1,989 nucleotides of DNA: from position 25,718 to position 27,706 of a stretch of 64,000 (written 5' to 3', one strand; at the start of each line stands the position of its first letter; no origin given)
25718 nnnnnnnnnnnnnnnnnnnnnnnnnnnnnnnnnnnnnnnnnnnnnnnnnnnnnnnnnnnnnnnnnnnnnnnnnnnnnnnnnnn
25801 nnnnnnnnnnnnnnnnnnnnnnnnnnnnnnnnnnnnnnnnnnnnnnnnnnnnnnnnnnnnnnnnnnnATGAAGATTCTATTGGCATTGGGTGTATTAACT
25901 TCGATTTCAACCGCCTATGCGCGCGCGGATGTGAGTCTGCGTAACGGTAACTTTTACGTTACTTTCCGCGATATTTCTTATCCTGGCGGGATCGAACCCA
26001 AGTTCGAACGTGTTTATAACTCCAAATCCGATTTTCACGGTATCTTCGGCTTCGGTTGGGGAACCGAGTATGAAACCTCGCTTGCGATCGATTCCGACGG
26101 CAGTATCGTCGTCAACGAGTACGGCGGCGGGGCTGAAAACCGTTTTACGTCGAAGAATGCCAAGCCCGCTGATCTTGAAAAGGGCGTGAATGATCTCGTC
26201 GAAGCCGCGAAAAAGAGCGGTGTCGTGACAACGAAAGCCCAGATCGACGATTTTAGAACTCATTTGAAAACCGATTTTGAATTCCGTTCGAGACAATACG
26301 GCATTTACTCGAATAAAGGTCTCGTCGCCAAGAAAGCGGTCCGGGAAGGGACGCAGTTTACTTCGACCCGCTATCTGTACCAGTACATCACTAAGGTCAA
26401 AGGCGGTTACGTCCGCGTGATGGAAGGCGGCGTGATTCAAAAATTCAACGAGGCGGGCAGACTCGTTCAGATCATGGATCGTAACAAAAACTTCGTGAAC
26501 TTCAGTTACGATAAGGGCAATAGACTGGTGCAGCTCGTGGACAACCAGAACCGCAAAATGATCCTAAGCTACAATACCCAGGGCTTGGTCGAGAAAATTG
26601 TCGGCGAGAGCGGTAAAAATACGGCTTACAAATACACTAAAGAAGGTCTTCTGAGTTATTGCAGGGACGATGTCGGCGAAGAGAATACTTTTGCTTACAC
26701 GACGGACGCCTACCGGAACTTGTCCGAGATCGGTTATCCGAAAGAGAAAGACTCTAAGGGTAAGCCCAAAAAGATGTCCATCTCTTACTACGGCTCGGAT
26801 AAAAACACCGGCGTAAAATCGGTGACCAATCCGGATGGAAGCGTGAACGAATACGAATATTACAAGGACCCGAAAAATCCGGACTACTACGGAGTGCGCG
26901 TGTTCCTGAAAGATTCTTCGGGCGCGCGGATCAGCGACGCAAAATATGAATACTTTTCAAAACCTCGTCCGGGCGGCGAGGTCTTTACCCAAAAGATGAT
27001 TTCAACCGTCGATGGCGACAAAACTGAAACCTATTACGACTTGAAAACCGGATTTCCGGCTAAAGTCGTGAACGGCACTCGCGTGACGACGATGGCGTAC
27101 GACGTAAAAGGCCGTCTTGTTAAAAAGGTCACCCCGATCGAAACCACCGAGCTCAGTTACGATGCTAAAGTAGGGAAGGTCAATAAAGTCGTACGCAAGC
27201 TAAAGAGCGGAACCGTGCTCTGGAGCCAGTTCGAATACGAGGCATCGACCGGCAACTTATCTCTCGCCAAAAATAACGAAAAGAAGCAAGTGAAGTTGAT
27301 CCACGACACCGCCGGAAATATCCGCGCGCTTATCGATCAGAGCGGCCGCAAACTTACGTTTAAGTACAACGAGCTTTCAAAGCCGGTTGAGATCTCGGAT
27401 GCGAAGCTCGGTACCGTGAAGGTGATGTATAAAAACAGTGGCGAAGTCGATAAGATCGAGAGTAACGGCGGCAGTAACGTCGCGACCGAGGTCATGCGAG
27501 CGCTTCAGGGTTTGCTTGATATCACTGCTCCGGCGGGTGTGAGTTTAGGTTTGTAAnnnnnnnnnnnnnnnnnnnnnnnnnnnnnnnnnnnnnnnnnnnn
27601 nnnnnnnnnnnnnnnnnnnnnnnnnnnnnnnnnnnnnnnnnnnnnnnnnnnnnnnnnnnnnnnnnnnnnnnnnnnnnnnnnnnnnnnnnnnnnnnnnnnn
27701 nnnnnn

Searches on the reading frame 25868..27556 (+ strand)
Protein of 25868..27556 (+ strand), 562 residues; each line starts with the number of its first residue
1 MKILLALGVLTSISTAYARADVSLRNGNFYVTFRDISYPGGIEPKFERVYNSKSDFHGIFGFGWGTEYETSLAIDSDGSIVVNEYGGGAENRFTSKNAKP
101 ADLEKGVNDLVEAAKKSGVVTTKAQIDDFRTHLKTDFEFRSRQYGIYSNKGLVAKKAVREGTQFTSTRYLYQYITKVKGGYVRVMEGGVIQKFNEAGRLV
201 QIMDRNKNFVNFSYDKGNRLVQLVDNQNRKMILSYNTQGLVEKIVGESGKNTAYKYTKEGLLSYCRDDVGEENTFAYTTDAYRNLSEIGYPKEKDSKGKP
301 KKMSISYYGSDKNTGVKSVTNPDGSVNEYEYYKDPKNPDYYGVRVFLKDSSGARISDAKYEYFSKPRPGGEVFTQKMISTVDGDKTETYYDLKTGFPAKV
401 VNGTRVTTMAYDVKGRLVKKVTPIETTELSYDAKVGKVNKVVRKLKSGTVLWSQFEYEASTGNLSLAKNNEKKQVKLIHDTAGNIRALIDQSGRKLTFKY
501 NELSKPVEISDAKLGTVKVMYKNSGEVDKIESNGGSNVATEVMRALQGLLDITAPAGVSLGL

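Call 6: search_protein_families(library=pfam, proteins=[window:25868-27556:+], max_evalue=0.01)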
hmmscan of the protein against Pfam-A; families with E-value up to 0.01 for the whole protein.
window:25868-27556:+ (562 aa): 2 families
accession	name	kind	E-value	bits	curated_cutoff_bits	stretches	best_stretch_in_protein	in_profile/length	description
PF05593.20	RHS_repeat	-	2.8e-17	63.1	22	1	193-227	1-35/38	RHS Repeat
PF20148.4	DUF6531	-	5.4e-13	49.5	24.1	1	22-84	4-66/74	Domain of unknown function (DUF6531)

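Call 51: find_homologous_proteins(query=window:25868-27556:+, max_evalue=1e-10)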
Query window:25868-27556:+ (562 aa): 176 proteins with E <= 1e-10 among 8000 candidates; the best 120 are listed.
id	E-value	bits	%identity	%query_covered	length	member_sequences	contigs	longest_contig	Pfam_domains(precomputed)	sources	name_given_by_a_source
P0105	0.0e+0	1242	100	100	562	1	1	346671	PF05593.20,PF25023.2,PF20148.5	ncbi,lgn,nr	ncbi:MAG: hypothetical protein JST80_10430 [Bdellovibrionales bacterium]|nr:hypothetical protein [Bd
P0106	0.0e+0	1103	88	100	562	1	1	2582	PF05593.20,PF25023.2,PF20148.5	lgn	-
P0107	1.3e-288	976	77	100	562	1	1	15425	PF05593.20,PF25023.2,PF20148.5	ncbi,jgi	jgi:YD repeat-containing protein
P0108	3.2e-271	919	74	100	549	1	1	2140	PF05593.20,PF25023.2,PF20148.5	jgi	jgi:YD repeat-containing protein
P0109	6.5e-271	918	71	100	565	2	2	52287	PF05593.20,PF25023.2,PF20148.5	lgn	-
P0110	9.6e-270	914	72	100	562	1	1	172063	PF05593.20,PF25023.2,PF20148.5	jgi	jgi:YD repeat-containing protein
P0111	5.7e-266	902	70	100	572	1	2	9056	PF05593.20,PF25023.2,PF20148.5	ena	-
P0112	3.9e-263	892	71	99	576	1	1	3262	PF05593.20,PF25023.2,PF20148.5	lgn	-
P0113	1.4e-262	890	70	100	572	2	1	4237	PF05593.20,PF25023.2,PF20148.5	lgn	-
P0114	1.4e-262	890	71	100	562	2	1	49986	PF05593.20,PF25023.2,PF20148.5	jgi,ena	-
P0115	2.4e-262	890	69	100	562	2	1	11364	PF05593.20,PF25023.2,PF20148.5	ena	-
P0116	5.9e-262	888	70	100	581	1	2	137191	PF05593.20,PF25023.2,PF20148.5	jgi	jgi:YD repeat-containing protein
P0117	1.3e-261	887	69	100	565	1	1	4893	PF05593.20,PF25023.2,PF20148.5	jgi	jgi:YD repeat-containing protein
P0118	1.3e-261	887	69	100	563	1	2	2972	PF05593.20,PF25023.2,PF20148.5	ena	-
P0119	2.3e-261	886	70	100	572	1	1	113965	PF05593.20,PF25023.2,PF20148.5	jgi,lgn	-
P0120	2.6e-261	886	70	100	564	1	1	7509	PF05593.20,PF25023.2,PF20148.5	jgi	jgi:YD repeat-containing protein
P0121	3.6e-261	886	69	100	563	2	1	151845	PF05593.20,PF25023.2,PF20148.5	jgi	jgi:YD repeat-containing protein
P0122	5.0e-260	882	69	100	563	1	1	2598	PF05593.20,PF25023.2,PF20148.5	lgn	-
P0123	5.1e-259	879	69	100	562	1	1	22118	PF05593.20,PF25023.2,PF20148.5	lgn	-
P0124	4.1e-258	876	68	100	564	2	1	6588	PF05593.20,PF25023.2,PF20148.5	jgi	jgi:YD repeat-containing protein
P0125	1.1e-255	868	67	100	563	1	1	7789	PF05593.20,PF25023.2,PF20148.5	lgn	-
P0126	1.2e-255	867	69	100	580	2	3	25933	PF05593.20,PF25023.2,PF20148.5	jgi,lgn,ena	-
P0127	3.7e-254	863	67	100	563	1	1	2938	PF05593.20,PF25023.2,PF20148.5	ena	-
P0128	5.1e-254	862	68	100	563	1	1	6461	PF05593.20,PF25023.2,PF20148.5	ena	-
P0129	5.3e-254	862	67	100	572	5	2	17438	PF05593.20,PF25023.2,PF20148.5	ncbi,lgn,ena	-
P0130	7.8e-254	861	68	99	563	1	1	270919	PF05593.20,PF25023.2,PF20148.5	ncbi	-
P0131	1.4e-253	861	68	100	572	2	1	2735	PF05593.20,PF25023.2,PF20148.5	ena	-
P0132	1.4e-253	861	67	100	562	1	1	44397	PF05593.20,PF25023.2,PF20148.5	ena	-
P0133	3.5e-253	859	68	100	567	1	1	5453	PF23389.2,PF05593.20,PF25023.2,PF20148.5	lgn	-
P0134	5.1e-253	859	67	100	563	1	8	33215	PF05593.20,PF25023.2,PF20148.5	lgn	-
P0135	2.2e-252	857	67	100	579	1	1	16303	PF05593.20,PF25023.2,PF20148.5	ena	-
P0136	4.0e-252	856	67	100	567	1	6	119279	PF05593.20,PF25023.2,PF20148.5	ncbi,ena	-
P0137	5.9e-251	852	68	100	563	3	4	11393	PF05593.20,PF25023.2,PF20148.5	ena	-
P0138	9.7e-251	851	68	98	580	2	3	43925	PF05593.20,PF25023.2,PF20148.5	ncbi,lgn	-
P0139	1.8e-250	850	66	100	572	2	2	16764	PF05593.20,PF25023.2,PF20148.5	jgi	jgi:YD repeat-containing protein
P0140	2.3e-250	850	67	100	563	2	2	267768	PF05593.20,PF25023.2,PF20148.5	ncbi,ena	-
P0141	2.8e-250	850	67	99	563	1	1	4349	PF05593.20,PF25023.2,PF20148.5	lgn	-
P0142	3.5e-250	849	67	99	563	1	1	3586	PF05593.20,PF25023.2,PF20148.5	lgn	-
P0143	4.0e-250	849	67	99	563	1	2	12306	PF05593.20,PF25023.2,PF20148.5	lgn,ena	-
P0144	2.2e-247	840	66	100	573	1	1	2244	PF05593.20,PF25023.2,PF20148.5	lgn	-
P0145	4.4e-246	836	65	100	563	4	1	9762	PF05593.20,PF25023.2,PF20148.5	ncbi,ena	-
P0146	8.1e-244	828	66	96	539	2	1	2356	PF05593.20,PF25023.2,PF20148.5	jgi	-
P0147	1.8e-242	824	65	100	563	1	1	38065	PF05593.20,PF25023.2,PF20148.5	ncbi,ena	-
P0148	1.1e-241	821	64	99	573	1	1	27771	PF05593.20,PF25023.2,PF20148.5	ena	-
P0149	8.4e-241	818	63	100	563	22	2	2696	PF05593.20,PF25023.2,PF20148.5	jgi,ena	-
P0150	3.7e-238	810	62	100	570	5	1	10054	PF05593.20,PF25023.2,PF20148.5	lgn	-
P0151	4.9e-238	809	65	100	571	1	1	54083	PF05593.20,PF25023.2,PF20148.5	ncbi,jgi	jgi:YD repeat-containing protein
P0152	2.4e-237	807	64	100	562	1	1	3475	PF05593.20,PF25023.2,PF20148.5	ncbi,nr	ncbi:MAG: hypothetical protein KGP28_12850 [Bdellovibrionales bacterium]|nr:hypothetical protein [Bd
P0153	2.2e-236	804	63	100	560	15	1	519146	PF05593.20,PF25023.2,PF20148.5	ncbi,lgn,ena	-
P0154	9.1e-236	802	64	99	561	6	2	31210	PF05593.20,PF25023.2,PF20148.5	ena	-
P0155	5.7e-235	799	63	100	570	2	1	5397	PF05593.20,PF25023.2,PF20148.5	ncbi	-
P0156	2.5e-230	784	64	99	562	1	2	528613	PF05593.20,PF25023.2,PF20148.5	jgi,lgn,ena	-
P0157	1.4e-229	781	61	100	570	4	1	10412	PF05593.20,PF25023.2,PF20148.5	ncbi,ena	-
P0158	1.3e-227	775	60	100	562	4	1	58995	PF05593.20,PF25023.2,PF20148.5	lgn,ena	-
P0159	1.4e-222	758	62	99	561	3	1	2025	PF05593.20,PF25023.2,PF20148.5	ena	-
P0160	3.7e-220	750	60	97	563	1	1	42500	PF05593.20,PF25023.2,PF20148.5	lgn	-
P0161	1.8e-219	748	59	100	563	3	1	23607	PF05593.20,PF25023.2,PF20148.5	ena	-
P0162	1.3e-218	745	59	100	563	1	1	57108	PF05593.20,PF25023.2,PF20148.5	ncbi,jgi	jgi:YD repeat-containing protein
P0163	7.8e-217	739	60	100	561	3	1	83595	PF05593.20,PF25023.2,PF20148.5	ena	-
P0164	4.1e-215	734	60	99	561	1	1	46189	PF05593.20,PF25023.2,PF20148.5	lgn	-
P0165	1.7e-214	732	59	100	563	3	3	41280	PF05593.20,PF25023.2,PF20148.5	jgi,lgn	jgi:YD repeat-containing protein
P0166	1.8e-209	715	56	100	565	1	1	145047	PF05593.20,PF25023.2,PF20148.5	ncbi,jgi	jgi:YD repeat-containing protein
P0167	1.8e-205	702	69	81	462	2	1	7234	PF05593.20,PF25023.2,PF20148.5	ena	-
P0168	9.0e-205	700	65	86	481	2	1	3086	PF05593.20,PF25023.2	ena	-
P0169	2.4e-194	665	55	100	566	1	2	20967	PF05593.20,PF25023.2,PF20148.5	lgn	-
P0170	4.4e-188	644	54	98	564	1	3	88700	PF05593.20,PF25023.2,PF20148.5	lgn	-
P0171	5.9e-172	591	69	67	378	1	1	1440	PF05593.20,PF25023.2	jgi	jgi:YD repeat-containing protein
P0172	1.7e-171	590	68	68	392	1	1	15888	PF20148.5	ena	-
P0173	6.4e-159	548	47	100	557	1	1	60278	PF05593.20,PF25023.2,PF20148.5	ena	-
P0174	3.5e-158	546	47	99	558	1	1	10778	PF05593.20,PF25023.2,PF20148.5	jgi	jgi:YD repeat-containing protein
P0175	5.2e-158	545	47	99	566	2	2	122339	PF05593.20,PF25023.2,PF20148.5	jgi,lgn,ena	-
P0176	1.0e-152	528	45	100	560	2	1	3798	PF05593.20,PF25023.2,PF20148.5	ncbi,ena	-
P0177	5.2e-151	522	45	100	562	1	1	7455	PF05593.20,PF25023.2,PF20148.5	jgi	jgi:YD repeat-containing protein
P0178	1.2e-150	521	46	99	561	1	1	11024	PF05593.20,PF25023.2,PF20148.5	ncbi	-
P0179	7.6e-150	518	45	100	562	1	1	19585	PF05593.20,PF25023.2,PF20148.5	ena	-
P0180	5.2e-149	516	45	100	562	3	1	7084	PF05593.20,PF25023.2,PF20148.5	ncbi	ncbi:MAG: DUF6531 domain-containing protein [Bdellovibrionota bacterium]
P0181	8.1e-149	515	46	98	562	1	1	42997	PF05593.20,PF25023.2,PF20148.5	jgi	jgi:YD repeat-containing protein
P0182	5.2e-147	509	44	100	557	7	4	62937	PF05593.20,PF25023.2,PF20148.5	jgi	jgi:YD repeat-containing protein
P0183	7.6e-147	508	45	99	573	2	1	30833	PF05593.20,PF25023.2,PF20148.5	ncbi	-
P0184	8.1e-147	508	45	99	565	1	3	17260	PF05593.20,PF25023.2,PF20148.5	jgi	jgi:YD repeat-containing protein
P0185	1.4e-146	508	45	99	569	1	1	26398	PF05593.20,PF25023.2,PF20148.5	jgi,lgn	-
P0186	1.0e-145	505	45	100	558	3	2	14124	PF05593.20,PF25023.2,PF20148.5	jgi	jgi:YD repeat-containing protein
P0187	2.0e-145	504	46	100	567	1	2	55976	PF05593.20,PF25023.2,PF20148.5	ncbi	-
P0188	3.3e-145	503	44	99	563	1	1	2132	PF05593.20,PF25023.2,PF20148.5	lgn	-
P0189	5.3e-145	502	45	99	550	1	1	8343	PF05593.20,PF25023.2,PF20148.5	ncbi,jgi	jgi:YD repeat-containing protein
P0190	6.5e-145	502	46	100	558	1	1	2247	PF05593.20,PF25023.2,PF20148.5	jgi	jgi:YD repeat-containing protein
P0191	3.3e-144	500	44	99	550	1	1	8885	PF05593.20,PF25023.2,PF20148.5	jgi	jgi:YD repeat-containing protein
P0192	3.5e-144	500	44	100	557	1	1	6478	PF05593.20,PF25023.2,PF20148.5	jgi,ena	-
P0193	4.6e-144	499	43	100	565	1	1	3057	PF05593.20,PF25023.2,PF20148.5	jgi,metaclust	metaclust:\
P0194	7.5e-144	499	45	100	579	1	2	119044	PF05593.20,PF25023.2,PF20148.5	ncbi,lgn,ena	-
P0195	3.2e-143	496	47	98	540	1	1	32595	PF05593.20,PF25023.2,PF20148.5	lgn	-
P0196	6.4e-143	495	47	97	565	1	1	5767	PF05593.20,PF25023.2,PF20148.5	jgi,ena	-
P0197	5.6e-142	492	44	99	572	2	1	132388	PF05593.20,PF25023.2,PF20148.5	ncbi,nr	ncbi:MAG: DUF6531 domain-containing protein [Oligoflexia bacterium]|nr:DUF6531 domain-containing pro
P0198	1.5e-139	484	44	99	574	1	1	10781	PF05593.20,PF25023.2,PF20148.5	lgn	-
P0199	2.3e-139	484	44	100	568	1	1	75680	PF05593.20,PF25023.2,PF20148.5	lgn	-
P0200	2.6e-138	480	44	99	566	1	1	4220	PF05593.20,PF25023.2,PF20148.5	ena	-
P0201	1.1e-137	478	45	99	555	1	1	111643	PF05593.20,PF25023.2,PF20148.5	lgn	-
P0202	6.7e-136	472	41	100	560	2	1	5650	PF05593.20,PF25023.2,PF20148.5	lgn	-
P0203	3.0e-135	470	44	100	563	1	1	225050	PF05593.20,PF25023.2,PF20148.5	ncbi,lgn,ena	-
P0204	1.9e-134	467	45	97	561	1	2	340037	PF05593.20,PF25023.2,PF20148.5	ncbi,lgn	-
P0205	5.9e-134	466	43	96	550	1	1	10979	PF05593.20,PF25023.2,PF20148.5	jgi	jgi:YD repeat-containing protein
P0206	7.7e-134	465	41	97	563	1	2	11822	PF05593.20,PF25023.2,PF20148.5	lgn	-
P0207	2.2e-133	464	45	99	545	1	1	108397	PF05593.20,PF25023.2,PF20148.5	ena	-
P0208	1.1e-131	458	43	99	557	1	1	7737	PF05593.20,PF25023.2,PF20148.5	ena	-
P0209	1.2e-131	458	42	99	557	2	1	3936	PF05593.20,PF25023.2,PF20148.5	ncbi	-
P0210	8.1e-131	456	43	96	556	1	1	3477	PF05593.20,PF25023.2,PF20148.5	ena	-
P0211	3.8e-130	453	42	97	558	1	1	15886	PF05593.20,PF25023.2,PF20148.5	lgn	-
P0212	1.3e-129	452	42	100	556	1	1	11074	PF05593.20,PF25023.2,PF20148.5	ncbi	-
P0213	5.1e-129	450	42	98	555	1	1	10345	PF05593.20,PF25023.2,PF20148.5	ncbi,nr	ncbi:MAG: RHS repeat protein [Deltaproteobacteria bacterium]|nr:RHS repeat protein [Deltaproteobacte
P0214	6.0e-129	449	42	99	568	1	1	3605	PF05593.20,PF25023.2,PF20148.5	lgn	-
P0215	5.2e-127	443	41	100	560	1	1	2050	PF05593.20,PF25023.2,PF20148.5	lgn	-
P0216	7.0e-126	439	42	99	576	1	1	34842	PF05593.20,PF25023.2,PF20148.5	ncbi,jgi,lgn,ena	-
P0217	7.0e-122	426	40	100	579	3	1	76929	PF05593.20,PF25023.2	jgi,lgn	jgi:YD repeat-containing protein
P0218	7.1e-122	426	64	55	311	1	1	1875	PF05593.20,PF25023.2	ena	-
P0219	5.5e-119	416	40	100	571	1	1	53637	PF05593.20,PF25023.2,PF20148.5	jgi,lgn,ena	-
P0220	2.0e-114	401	37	99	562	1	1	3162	PF05593.20,PF25023.2,PF20148.5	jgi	jgi:YD repeat-containing protein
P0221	1.0e-105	373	39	99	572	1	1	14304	PF05593.20,PF25023.2,PF20148.5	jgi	jgi:YD repeat-containing protein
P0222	3.7e-102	361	44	75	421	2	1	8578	PF05593.20,PF20148.5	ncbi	ncbi:MAG: DUF6531 domain-containing protein, partial [Bdellovibrionota bacterium]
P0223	1.4e-89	319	37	99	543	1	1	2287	PF05593.20,PF25023.2,PF20148.5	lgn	-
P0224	1.4e-87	313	35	100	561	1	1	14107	PF05593.20,PF25023.2,PF20148.5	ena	-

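Call 52: find_encoding_contigs(protein=P0110, flank=10000, max_places=1)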
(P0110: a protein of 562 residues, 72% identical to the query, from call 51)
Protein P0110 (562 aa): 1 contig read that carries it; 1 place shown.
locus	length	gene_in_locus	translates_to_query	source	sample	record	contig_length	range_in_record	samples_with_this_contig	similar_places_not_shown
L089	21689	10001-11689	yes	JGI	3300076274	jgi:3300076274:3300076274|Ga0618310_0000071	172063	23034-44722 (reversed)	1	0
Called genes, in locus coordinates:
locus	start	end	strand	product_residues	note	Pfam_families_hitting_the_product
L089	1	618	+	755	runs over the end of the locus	PF16697:Yop-YscD_cpl, PF00498:FHA, PF16697:Yop-YscD_cpl, PF00498:FHA, PF07719:TPR_2 (faint)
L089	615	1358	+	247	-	-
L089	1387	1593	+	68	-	-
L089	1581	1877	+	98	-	-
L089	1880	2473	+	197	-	-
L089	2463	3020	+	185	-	-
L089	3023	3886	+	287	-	PF16976:RcpC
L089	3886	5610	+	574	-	PF00263:Secretin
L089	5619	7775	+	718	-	PF01656:CbiA, PF06564:CBP_BcsQ (weak), PF10609:ParA, PF00437:T2SSE, PF27713:UCP018868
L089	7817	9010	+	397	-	PF01053:Cys_Met_Meta_PP, PF00155:Aminotran_1_2, PF01041:DegT_DnrJ_EryC1 (weak), PF00266:Aminotran_5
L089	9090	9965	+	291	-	PF00482:T2SSF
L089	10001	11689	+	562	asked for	PF20148:DUF6531, PF25023:TEN_YD-shell (faint), PF05593:RHS_repeat (faint)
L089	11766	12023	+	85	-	-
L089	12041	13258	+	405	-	PF05090:HTTM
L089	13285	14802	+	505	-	PF00496:SBP_bac_5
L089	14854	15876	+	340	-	PF16881:LIAS_N, PF04055:Radical_SAM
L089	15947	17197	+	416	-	PF00364:Biotin_lipoyl, PF25917:BSH_RND (weak), PF25997:BSH_YhbJ, PF02817:E3_binding, PF00198:2-oxoacid_dh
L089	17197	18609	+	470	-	PF00890:FAD_binding_2, PF01134:GIDA, PF01266:DAO (weak), PF01494:FAD_binding_3 (weak), PF07992:Pyr_redox_2, PF13738:Pyr_redox_3, PF00070:Pyr_redox, PF02852:Pyr_redox_dim, +5 more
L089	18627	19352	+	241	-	PF21948:LplA-B_cat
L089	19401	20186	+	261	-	PF00089:Trypsin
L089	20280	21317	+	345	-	PF13505:OMP_b-brl, PF00691:OmpA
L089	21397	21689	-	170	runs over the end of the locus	-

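Call 53: find_encoding_contigs(protein=P0156, flank=10000, max_places=1)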
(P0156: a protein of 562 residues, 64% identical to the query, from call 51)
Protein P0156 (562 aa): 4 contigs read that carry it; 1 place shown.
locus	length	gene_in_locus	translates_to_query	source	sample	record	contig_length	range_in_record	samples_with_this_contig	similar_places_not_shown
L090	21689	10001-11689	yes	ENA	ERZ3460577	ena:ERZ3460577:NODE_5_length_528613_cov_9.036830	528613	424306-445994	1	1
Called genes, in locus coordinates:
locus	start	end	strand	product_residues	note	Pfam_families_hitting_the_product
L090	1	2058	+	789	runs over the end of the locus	PF16697:Yop-YscD_cpl, PF00498:FHA, PF16697:Yop-YscD_cpl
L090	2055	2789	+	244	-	-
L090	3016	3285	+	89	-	-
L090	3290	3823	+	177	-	-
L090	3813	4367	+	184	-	-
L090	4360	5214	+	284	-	PF16976:RcpC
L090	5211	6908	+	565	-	PF04972:BON (faint), PF00263:Secretin (weak)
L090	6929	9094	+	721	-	PF01656:CbiA, PF06564:CBP_BcsQ (faint), PF10609:ParA, PF13614:AAA_31 (weak), PF00437:T2SSE, PF27713:UCP018868 (weak)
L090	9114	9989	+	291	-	PF00482:T2SSF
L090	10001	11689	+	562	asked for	PF20148:DUF6531, PF05593:RHS_repeat (faint), PF25023:TEN_YD-shell (weak)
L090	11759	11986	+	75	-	-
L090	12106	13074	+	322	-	PF16881:LIAS_N, PF04055:Radical_SAM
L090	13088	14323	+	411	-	PF00364:Biotin_lipoyl, PF25917:BSH_RND (weak), PF25997:BSH_YhbJ, PF02817:E3_binding, PF00198:2-oxoacid_dh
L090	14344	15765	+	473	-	PF00890:FAD_binding_2, PF01134:GIDA, PF01266:DAO (weak), PF01494:FAD_binding_3 (weak), PF07992:Pyr_redox_2, PF13738:Pyr_redox_3, PF00070:Pyr_redox, PF02852:Pyr_redox_dim, +4 more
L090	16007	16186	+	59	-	-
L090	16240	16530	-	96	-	-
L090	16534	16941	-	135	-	PF00072:Response_reg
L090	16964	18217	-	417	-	PF01595:CNNM, PF00571:CBS (weak), PF03471:CorC_HlyC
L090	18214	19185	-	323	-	PF01595:CNNM, PF00571:CBS (faint)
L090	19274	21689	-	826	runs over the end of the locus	PF02190:LON_substr_bdg, PF00004:AAA, PF07728:AAA_5 (weak), PF22667:Lon_lid, PF05362:Lon_C, PF13541:ChlI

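Call 54: find_encoding_contigs(protein=P0175, flank=10000, max_places=1)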
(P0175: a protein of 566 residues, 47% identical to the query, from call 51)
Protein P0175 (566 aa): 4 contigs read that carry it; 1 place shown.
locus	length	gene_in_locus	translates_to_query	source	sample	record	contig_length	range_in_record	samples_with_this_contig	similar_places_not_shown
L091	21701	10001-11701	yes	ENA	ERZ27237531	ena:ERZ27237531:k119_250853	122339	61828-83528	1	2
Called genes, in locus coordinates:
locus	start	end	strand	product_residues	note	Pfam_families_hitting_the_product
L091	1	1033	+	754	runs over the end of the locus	PF16697:Yop-YscD_cpl, PF00498:FHA, PF16697:Yop-YscD_cpl, PF00498:FHA, PF07719:TPR_2 (faint)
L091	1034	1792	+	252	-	PF13672:PP2C_2 (weak), PF07228:SpoIIE (weak)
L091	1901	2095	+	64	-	PF16982:Flp1_like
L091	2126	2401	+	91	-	-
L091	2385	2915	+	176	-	PF01478:Peptidase_A24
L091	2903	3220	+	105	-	-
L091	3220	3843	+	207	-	PF07811:TadE (weak)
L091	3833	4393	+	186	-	-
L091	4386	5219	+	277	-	PF08666:SAF (weak), PF16976:RcpC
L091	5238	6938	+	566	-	PF00263:Secretin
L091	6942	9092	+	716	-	PF01656:CbiA, PF10609:ParA (weak), PF13614:AAA_31 (weak), PF00437:T2SSE, PF27713:UCP018868 (weak)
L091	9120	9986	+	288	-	PF00482:T2SSF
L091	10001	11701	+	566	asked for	PF20148:DUF6531, PF05593:RHS_repeat (faint), PF25023:TEN_YD-shell (weak)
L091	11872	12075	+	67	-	-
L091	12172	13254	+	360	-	PF00005:ABC_tran, PF13304:AAA_21 (faint), PF08402:TOBE_2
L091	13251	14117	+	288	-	PF00528:BPD_transp_1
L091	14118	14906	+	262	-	PF00528:BPD_transp_1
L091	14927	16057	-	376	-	PF00149:Metallophos (faint)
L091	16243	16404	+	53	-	-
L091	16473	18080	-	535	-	PF01039:Carboxyl_trans, PF03255:ACCA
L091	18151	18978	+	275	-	PF00378:ECH_1, PF16113:ECH_2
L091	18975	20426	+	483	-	PF00289:Biotin_carb_N, PF02222:ATP-grasp, PF02786:CPSase_L_D2, PF07478:Dala_Dala_lig_C, PF02785:Biotin_carb_C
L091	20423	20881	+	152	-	PF00364:Biotin_lipoyl, PF25917:BSH_RND (weak), PF25919:BSH_CusB (weak), PF25984:BSH_YknX (faint)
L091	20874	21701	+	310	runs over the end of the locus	PF00682:HMGL-like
